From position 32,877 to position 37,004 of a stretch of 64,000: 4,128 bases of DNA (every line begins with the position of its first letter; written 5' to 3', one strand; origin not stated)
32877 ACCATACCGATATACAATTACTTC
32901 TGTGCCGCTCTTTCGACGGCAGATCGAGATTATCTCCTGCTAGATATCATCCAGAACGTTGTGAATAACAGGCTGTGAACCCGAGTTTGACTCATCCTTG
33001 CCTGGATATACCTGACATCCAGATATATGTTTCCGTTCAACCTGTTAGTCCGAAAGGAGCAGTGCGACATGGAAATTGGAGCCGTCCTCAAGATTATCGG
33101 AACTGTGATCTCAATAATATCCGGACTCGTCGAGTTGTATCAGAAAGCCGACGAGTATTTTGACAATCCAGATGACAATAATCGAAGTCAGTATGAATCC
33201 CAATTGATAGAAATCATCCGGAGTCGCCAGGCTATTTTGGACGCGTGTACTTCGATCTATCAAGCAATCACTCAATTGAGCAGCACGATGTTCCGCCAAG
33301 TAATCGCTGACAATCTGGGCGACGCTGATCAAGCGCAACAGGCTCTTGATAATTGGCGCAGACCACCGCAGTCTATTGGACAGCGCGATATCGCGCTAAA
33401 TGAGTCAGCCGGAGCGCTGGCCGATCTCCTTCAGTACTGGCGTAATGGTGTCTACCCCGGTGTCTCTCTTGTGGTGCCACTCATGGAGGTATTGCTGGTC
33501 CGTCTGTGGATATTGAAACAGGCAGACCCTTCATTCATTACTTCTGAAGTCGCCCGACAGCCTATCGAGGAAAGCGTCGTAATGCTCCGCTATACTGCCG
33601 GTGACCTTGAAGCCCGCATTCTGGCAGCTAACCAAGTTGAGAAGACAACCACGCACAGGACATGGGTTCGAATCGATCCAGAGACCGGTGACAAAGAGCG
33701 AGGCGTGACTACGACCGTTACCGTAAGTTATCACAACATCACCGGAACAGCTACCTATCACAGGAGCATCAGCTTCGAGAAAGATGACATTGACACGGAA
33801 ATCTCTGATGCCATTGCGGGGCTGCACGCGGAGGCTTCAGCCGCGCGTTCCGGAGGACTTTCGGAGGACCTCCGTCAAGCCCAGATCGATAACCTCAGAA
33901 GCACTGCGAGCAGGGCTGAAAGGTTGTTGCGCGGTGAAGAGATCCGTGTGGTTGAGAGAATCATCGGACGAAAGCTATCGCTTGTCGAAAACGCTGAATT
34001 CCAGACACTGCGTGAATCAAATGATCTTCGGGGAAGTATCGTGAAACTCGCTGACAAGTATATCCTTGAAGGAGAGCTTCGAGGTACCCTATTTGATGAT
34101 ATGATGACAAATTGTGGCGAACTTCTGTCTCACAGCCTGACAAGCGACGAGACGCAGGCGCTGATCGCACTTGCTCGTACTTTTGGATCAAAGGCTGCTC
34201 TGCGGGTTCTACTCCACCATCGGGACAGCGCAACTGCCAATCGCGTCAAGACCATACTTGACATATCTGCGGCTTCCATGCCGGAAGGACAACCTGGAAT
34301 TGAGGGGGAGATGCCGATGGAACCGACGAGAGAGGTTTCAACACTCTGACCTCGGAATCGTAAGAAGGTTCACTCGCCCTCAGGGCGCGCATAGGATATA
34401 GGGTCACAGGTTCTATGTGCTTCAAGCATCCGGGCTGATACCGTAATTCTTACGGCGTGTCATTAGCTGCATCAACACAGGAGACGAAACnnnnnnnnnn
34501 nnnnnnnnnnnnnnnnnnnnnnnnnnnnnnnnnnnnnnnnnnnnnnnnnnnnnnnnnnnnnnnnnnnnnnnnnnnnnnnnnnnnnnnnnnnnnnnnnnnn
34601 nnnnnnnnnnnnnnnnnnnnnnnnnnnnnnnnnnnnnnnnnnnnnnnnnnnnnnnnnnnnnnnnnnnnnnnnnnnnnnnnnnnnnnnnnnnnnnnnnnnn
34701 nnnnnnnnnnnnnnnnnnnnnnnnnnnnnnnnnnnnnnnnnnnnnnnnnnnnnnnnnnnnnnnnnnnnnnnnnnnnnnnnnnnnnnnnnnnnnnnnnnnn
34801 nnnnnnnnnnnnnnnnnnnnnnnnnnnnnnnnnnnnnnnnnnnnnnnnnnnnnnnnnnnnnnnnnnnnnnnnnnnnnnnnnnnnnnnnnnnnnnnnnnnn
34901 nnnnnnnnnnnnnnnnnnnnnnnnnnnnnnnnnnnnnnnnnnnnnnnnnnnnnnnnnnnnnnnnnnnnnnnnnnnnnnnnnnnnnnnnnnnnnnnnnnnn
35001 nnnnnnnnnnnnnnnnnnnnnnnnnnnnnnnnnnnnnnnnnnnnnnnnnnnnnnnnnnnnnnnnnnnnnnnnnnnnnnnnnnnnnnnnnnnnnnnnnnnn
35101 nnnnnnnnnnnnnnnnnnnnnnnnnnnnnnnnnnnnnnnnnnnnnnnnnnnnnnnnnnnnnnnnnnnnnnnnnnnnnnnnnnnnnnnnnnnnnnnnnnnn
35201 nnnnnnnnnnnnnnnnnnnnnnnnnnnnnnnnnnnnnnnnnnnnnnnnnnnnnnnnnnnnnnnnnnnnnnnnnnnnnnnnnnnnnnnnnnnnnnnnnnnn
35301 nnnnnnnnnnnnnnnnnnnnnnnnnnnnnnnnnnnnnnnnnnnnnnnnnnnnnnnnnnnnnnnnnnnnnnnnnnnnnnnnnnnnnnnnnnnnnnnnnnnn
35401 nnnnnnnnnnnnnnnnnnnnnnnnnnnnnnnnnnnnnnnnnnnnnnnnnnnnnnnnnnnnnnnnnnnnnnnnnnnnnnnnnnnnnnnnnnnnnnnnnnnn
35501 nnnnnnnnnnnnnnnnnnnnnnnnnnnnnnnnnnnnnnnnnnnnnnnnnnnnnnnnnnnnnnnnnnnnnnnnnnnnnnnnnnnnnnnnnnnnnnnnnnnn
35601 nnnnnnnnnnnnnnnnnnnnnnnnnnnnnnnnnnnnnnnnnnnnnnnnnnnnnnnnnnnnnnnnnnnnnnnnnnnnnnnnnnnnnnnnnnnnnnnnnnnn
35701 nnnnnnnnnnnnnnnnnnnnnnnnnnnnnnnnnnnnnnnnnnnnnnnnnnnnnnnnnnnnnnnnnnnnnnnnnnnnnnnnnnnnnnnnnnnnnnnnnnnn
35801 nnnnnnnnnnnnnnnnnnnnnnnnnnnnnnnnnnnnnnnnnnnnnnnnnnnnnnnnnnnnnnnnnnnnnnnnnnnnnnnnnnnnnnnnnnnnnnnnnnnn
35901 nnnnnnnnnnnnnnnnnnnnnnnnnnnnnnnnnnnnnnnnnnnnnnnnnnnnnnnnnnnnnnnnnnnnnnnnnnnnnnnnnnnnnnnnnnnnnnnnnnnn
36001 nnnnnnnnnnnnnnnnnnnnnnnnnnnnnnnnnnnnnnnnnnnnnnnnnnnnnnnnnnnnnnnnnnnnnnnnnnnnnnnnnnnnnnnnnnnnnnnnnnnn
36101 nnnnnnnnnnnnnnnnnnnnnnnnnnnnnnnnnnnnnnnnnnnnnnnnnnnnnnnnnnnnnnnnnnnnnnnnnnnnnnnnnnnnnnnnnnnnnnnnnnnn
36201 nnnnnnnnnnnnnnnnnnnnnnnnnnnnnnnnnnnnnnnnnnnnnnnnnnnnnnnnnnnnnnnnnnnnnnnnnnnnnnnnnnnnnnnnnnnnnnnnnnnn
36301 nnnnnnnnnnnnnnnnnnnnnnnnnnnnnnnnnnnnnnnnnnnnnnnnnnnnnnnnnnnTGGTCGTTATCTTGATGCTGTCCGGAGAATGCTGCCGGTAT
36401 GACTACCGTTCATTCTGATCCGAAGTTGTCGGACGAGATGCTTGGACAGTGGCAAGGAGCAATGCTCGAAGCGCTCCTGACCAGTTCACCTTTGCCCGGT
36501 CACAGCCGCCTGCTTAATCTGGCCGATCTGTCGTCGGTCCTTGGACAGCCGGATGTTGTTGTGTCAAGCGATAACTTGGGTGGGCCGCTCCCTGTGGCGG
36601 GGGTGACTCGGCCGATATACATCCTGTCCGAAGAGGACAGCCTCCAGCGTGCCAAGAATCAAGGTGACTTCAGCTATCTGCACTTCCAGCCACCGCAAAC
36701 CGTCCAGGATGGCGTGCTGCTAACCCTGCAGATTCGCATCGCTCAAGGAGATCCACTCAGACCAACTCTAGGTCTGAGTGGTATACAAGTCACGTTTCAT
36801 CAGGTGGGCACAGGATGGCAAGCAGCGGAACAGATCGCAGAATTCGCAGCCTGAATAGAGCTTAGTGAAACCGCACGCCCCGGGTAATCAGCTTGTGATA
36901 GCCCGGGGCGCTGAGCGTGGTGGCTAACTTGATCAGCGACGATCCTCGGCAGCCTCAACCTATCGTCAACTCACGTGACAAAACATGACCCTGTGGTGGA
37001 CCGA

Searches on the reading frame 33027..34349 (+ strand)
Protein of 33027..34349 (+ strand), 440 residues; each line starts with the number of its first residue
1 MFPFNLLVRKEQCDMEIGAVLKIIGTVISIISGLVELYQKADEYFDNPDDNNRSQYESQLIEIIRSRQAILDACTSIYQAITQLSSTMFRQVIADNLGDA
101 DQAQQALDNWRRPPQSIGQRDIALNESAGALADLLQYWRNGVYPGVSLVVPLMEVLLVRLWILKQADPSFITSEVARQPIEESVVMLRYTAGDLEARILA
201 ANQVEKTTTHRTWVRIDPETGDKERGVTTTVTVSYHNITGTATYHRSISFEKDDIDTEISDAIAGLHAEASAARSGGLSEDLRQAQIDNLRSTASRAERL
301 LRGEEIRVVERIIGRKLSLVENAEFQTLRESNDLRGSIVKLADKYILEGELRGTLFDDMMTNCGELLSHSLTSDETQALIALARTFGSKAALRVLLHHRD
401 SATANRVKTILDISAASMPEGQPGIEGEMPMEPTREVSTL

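Call 3: search_protein_families(library=pfam, proteins=[window:33027-34349:+], max_evalue=0.1)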
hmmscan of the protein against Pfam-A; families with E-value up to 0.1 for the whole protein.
window:33027-34349:+ (440 aa): 1 family
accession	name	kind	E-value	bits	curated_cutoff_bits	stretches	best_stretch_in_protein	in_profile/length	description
PF22144.1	Fungal_virus_P2_C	-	0.071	12.4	26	0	53-127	340-412/456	Fungal virus Capsid protein, C-terminal domain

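Call 4: search_protein_families(library=ncbifam, proteins=[window:33027-34349:+], max_evalue=0.1)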
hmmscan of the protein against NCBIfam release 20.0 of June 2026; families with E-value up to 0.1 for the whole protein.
window:33027-34349:+ (440 aa): 0 families

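Call 11: search_protein_families(library=padloc, proteins=[window:33027-34349:+], max_evalue=0.1)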
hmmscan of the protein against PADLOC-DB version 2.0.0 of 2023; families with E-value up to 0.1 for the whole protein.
window:33027-34349:+ (440 aa): 1 family
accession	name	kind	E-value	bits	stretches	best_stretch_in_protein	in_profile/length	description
PDLC04223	HEC-02B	-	0.023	12.7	0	297-358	25-90/168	-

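Call 65: search_protein_representatives(protein=window:33027-34346:+)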
Query: 440 residues. Proteins with E-value up to 0.001 (for the whole library): 44; up to 1e-10: 32; up to 1e-30: 20. The best 44 are listed.
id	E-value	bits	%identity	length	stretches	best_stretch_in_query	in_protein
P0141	6.9e-104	364.5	50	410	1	17-405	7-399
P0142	2.1e-85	303.6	45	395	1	15-402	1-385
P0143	1.2e-69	251.7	40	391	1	16-402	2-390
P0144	9.4e-60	219.2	38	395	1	20-401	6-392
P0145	4.4e-59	217.0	39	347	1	66-401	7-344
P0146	7.2e-55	203.1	36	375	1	18-397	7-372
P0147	2.3e-54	201.5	34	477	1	18-413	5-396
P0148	5.8e-53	196.8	35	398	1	17-401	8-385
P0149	5.3e-52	193.7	39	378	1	18-338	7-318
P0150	3.4e-51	191.0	34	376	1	19-396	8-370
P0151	1.3e-49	185.8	34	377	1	18-402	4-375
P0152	2.4e-48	181.6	34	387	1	16-396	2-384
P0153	2.9e-45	171.5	41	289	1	17-287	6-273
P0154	3.6e-45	171.2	41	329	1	71-352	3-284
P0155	1.7e-44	168.9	36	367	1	19-337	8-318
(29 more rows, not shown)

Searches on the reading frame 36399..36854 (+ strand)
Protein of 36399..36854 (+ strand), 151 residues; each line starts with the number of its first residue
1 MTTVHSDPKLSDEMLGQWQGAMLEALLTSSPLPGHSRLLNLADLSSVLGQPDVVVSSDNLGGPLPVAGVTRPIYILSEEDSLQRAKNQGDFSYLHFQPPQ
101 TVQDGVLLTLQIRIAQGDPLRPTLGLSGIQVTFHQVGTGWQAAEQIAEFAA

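Call 3: search_protein_families(library=pfam, proteins=[window:36399-36854:+], max_evalue=0.1)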
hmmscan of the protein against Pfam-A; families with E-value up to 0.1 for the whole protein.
window:36399-36854:+ (151 aa): 0 families

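Call 4: search_protein_families(library=ncbifam, proteins=[window:36399-36854:+], max_evalue=0.1)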
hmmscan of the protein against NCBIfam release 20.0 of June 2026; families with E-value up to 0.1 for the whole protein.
window:36399-36854:+ (151 aa): 0 families

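Call 11: search_protein_families(library=padloc, proteins=[window:36399-36854:+], max_evalue=0.1)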
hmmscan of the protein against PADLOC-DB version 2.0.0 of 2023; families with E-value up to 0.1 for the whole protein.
window:36399-36854:+ (151 aa): 0 families

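Call 37: find_homologous_proteins(query=window:36399-36851:+, max_evalue=0.001)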
Query window:36399-36851:+ (151 aa): 9 proteins with E <= 0.001 among 99 candidates.
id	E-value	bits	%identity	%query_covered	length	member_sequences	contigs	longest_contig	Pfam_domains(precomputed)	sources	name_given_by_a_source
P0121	6.0e-79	281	100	87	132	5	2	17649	-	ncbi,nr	ncbi:MAG TPA: hypothetical protein PKM78_10565, partial [Anaerolineae bacterium]|nr:hypothetical pro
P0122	3.3e-66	240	75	93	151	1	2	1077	-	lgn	-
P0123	5.2e-64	233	76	100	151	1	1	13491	-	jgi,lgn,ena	jgi:hypothetical protein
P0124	2.4e-63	230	72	93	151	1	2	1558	-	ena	-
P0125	3.5e-62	227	72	93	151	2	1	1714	-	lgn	-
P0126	1.5e-61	225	73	100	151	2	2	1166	-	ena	-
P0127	4.1e-61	223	74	88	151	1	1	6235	-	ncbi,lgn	-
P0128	4.1e-44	168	59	93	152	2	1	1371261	-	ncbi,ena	-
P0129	5.9e-42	161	63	79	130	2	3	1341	-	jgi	jgi:hypothetical protein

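Call 42: find_homologous_proteins(query=A3, max_evalue=0.001)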
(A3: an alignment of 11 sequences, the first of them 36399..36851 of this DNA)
Query A3 (11 sequences) (151 aa, profile of the alignment): 18 proteins with E <= 0.001 among 8000 candidates.
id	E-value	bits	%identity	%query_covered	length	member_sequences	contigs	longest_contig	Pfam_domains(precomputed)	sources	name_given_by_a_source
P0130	3.7e-49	184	24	87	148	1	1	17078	-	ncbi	-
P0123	6.6e-49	183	76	100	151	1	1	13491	-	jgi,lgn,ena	jgi:hypothetical protein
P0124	2.0e-48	182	72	93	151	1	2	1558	-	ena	-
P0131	2.2e-47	178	23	87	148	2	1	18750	-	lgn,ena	-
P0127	6.7e-47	177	74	88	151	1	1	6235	-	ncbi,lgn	-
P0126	1.8e-46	175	73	100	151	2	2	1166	-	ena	-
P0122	2.1e-46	175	75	93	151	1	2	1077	-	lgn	-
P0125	2.6e-44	168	72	93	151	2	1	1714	-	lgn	-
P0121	1.8e-43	166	100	87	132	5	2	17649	-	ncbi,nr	ncbi:MAG TPA: hypothetical protein PKM78_10565, partial [Anaerolineae bacterium]|nr:hypothetical pro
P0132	9.7e-43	163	23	87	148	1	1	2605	-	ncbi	-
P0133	3.5e-40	155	27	87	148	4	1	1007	-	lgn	-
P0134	1.0e-36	144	28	79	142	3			-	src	-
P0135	8.5e-36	141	29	80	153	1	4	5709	-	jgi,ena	-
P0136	3.7e-33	132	26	81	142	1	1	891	-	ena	-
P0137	6.3e-33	131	31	87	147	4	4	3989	-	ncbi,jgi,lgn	ncbi:MAG: hypothetical protein PVG32_20280 [Anaerolineales bacterium]|jgi:hypothetical protein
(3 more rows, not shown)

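Call 54: predict_structure(alignment_id=A4)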
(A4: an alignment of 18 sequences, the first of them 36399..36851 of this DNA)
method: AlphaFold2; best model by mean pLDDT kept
length: 151 residues; sequences in the alignment: 18
mean_pLDDT: 87.1   pTM: 0.82
mean pLDDT of the five models: 87.1, 85.7, 84.5, 83.5, 83.6
residues with pLDDT >= 90: 94; 70-90: 46; 50-70: 4; < 50: 7
segments of 3 or more residues with pLDDT < 50: 1-7
pLDDT, mean of each block of 10 residues (from residue 1): 46 90 92 86 93 92 73 91 95 95 92 94 94 87 89 82
secondary structure, 60 per line:
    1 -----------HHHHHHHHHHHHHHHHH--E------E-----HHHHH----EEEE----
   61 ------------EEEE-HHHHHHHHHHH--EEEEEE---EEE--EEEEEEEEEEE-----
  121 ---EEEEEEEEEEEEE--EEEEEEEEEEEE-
elements in order: H12-28 H44-48 E53-56 E73-76 H78-88 E91-96 E100-102 E105-115 E124-136 E139-150

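Call 77: fold_search(model_id=the predicted structure, library=pdb)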
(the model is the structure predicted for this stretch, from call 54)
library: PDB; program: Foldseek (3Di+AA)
matches with E <= 10: 937; with E <= 0.001: 0
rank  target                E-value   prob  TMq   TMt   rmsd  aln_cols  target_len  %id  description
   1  4ec6_A                3.5e-02  0.96  0.26  0.34   7.0        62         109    8  Ntf2-like, potential transfer protein TraM from Gram-positive conjugative plasmid pIP501 (released 2012-12-05)
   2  3ejv                  5.1e-02  0.23  0.21  0.20  14.7       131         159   16  Crystal structure of a cystatin-like protein (saro_2766) from novosphingobium aromaticivorans dsm at 1.40 A resolution (released 2008-09-30)
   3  8uqf_B                5.1e-02  0.21  0.21  0.24  11.6       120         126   16  Crystal structure of designed cortisol-binding protein hcy129_mpnn5 (released 2024-11-20)
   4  5kph_MODEL_1_A        5.8e-02  0.90  0.26  0.43   7.4        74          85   16  Solution NMR Structure of Denovo Beta Sheet Design Protein, Northeast Structural Genomics Consortium (NESG) Ta (released 2016-09-28)
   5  2b1x_B                6.1e-02  0.25  0.28  0.26  14.0       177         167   13  Crystal structure of naphthalene 1,2-dioxygenase from Rhodococcus sp. (released 2005-10-04)
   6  6q0r_A                6.9e-02  0.16  0.17  0.05  11.5       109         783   12  Structure of DDB1-DDA1-DCAF15 complex bound to E7820 and RBM39 (released 2019-11-13)
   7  5ig4_A                7.3e-02  0.54  0.34  0.39  13.1       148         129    7  Crystal structure of N. vectensis CaMKII-A hub (released 2016-03-23)
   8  9jp5_B                7.3e-02  0.28  0.27  0.23  14.3       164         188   13  Phthalate 3,4-dioxygenase from Rhodococcus jostii RHA1 (released 2024-10-30)
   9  7vju_D                7.3e-02  0.18  0.24  0.24  13.9       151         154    9  Crystal Structure of terephthalate dioxygenase from Comamonas testosteroni KF1 (released 2022-04-13)
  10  9nr3_A                7.3e-02  0.15  0.17  0.05  12.1       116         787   13  CRBN-DDB1 in complex with GLUL-cN (released 2026-01-07)
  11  6iqt_D                8.3e-02  0.57  0.21  0.24   9.9        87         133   10  Crystal Structure of CagV, a VirB8 homolog of T4SS from Helicobacter pylori Strain 26695 (released 2019-11-13)
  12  5ig3_A                9.4e-02  0.63  0.24  0.25   6.7        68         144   10  Crystal structure of the human CaMKII-alpha hub (released 2016-03-23)
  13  3cnx_B                1.0e-01  0.54  0.21  0.21   7.3        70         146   20  CRYSTAL STRUCTURE OF A PUTATIVE DEHYDRATASE FROM THE NTF2-LIKE FAMILY (SAV_4671) FROM STREPTOMYCES AVERMITILIS AT 2.10 (released 2008-04-08)
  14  6w3f_B                1.0e-01  0.51  0.25  0.31  10.6       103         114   10  Rd1NTF2_05_I64F_A80G_T94P_D101K_L106W (released 2020-04-15)
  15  6d34_A                1.0e-01  0.30  0.28  0.31  13.2       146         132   13  Apo Crystal Structure of TerC, a Terfestatin Biosynthesis Enzyme (released 2018-06-13)
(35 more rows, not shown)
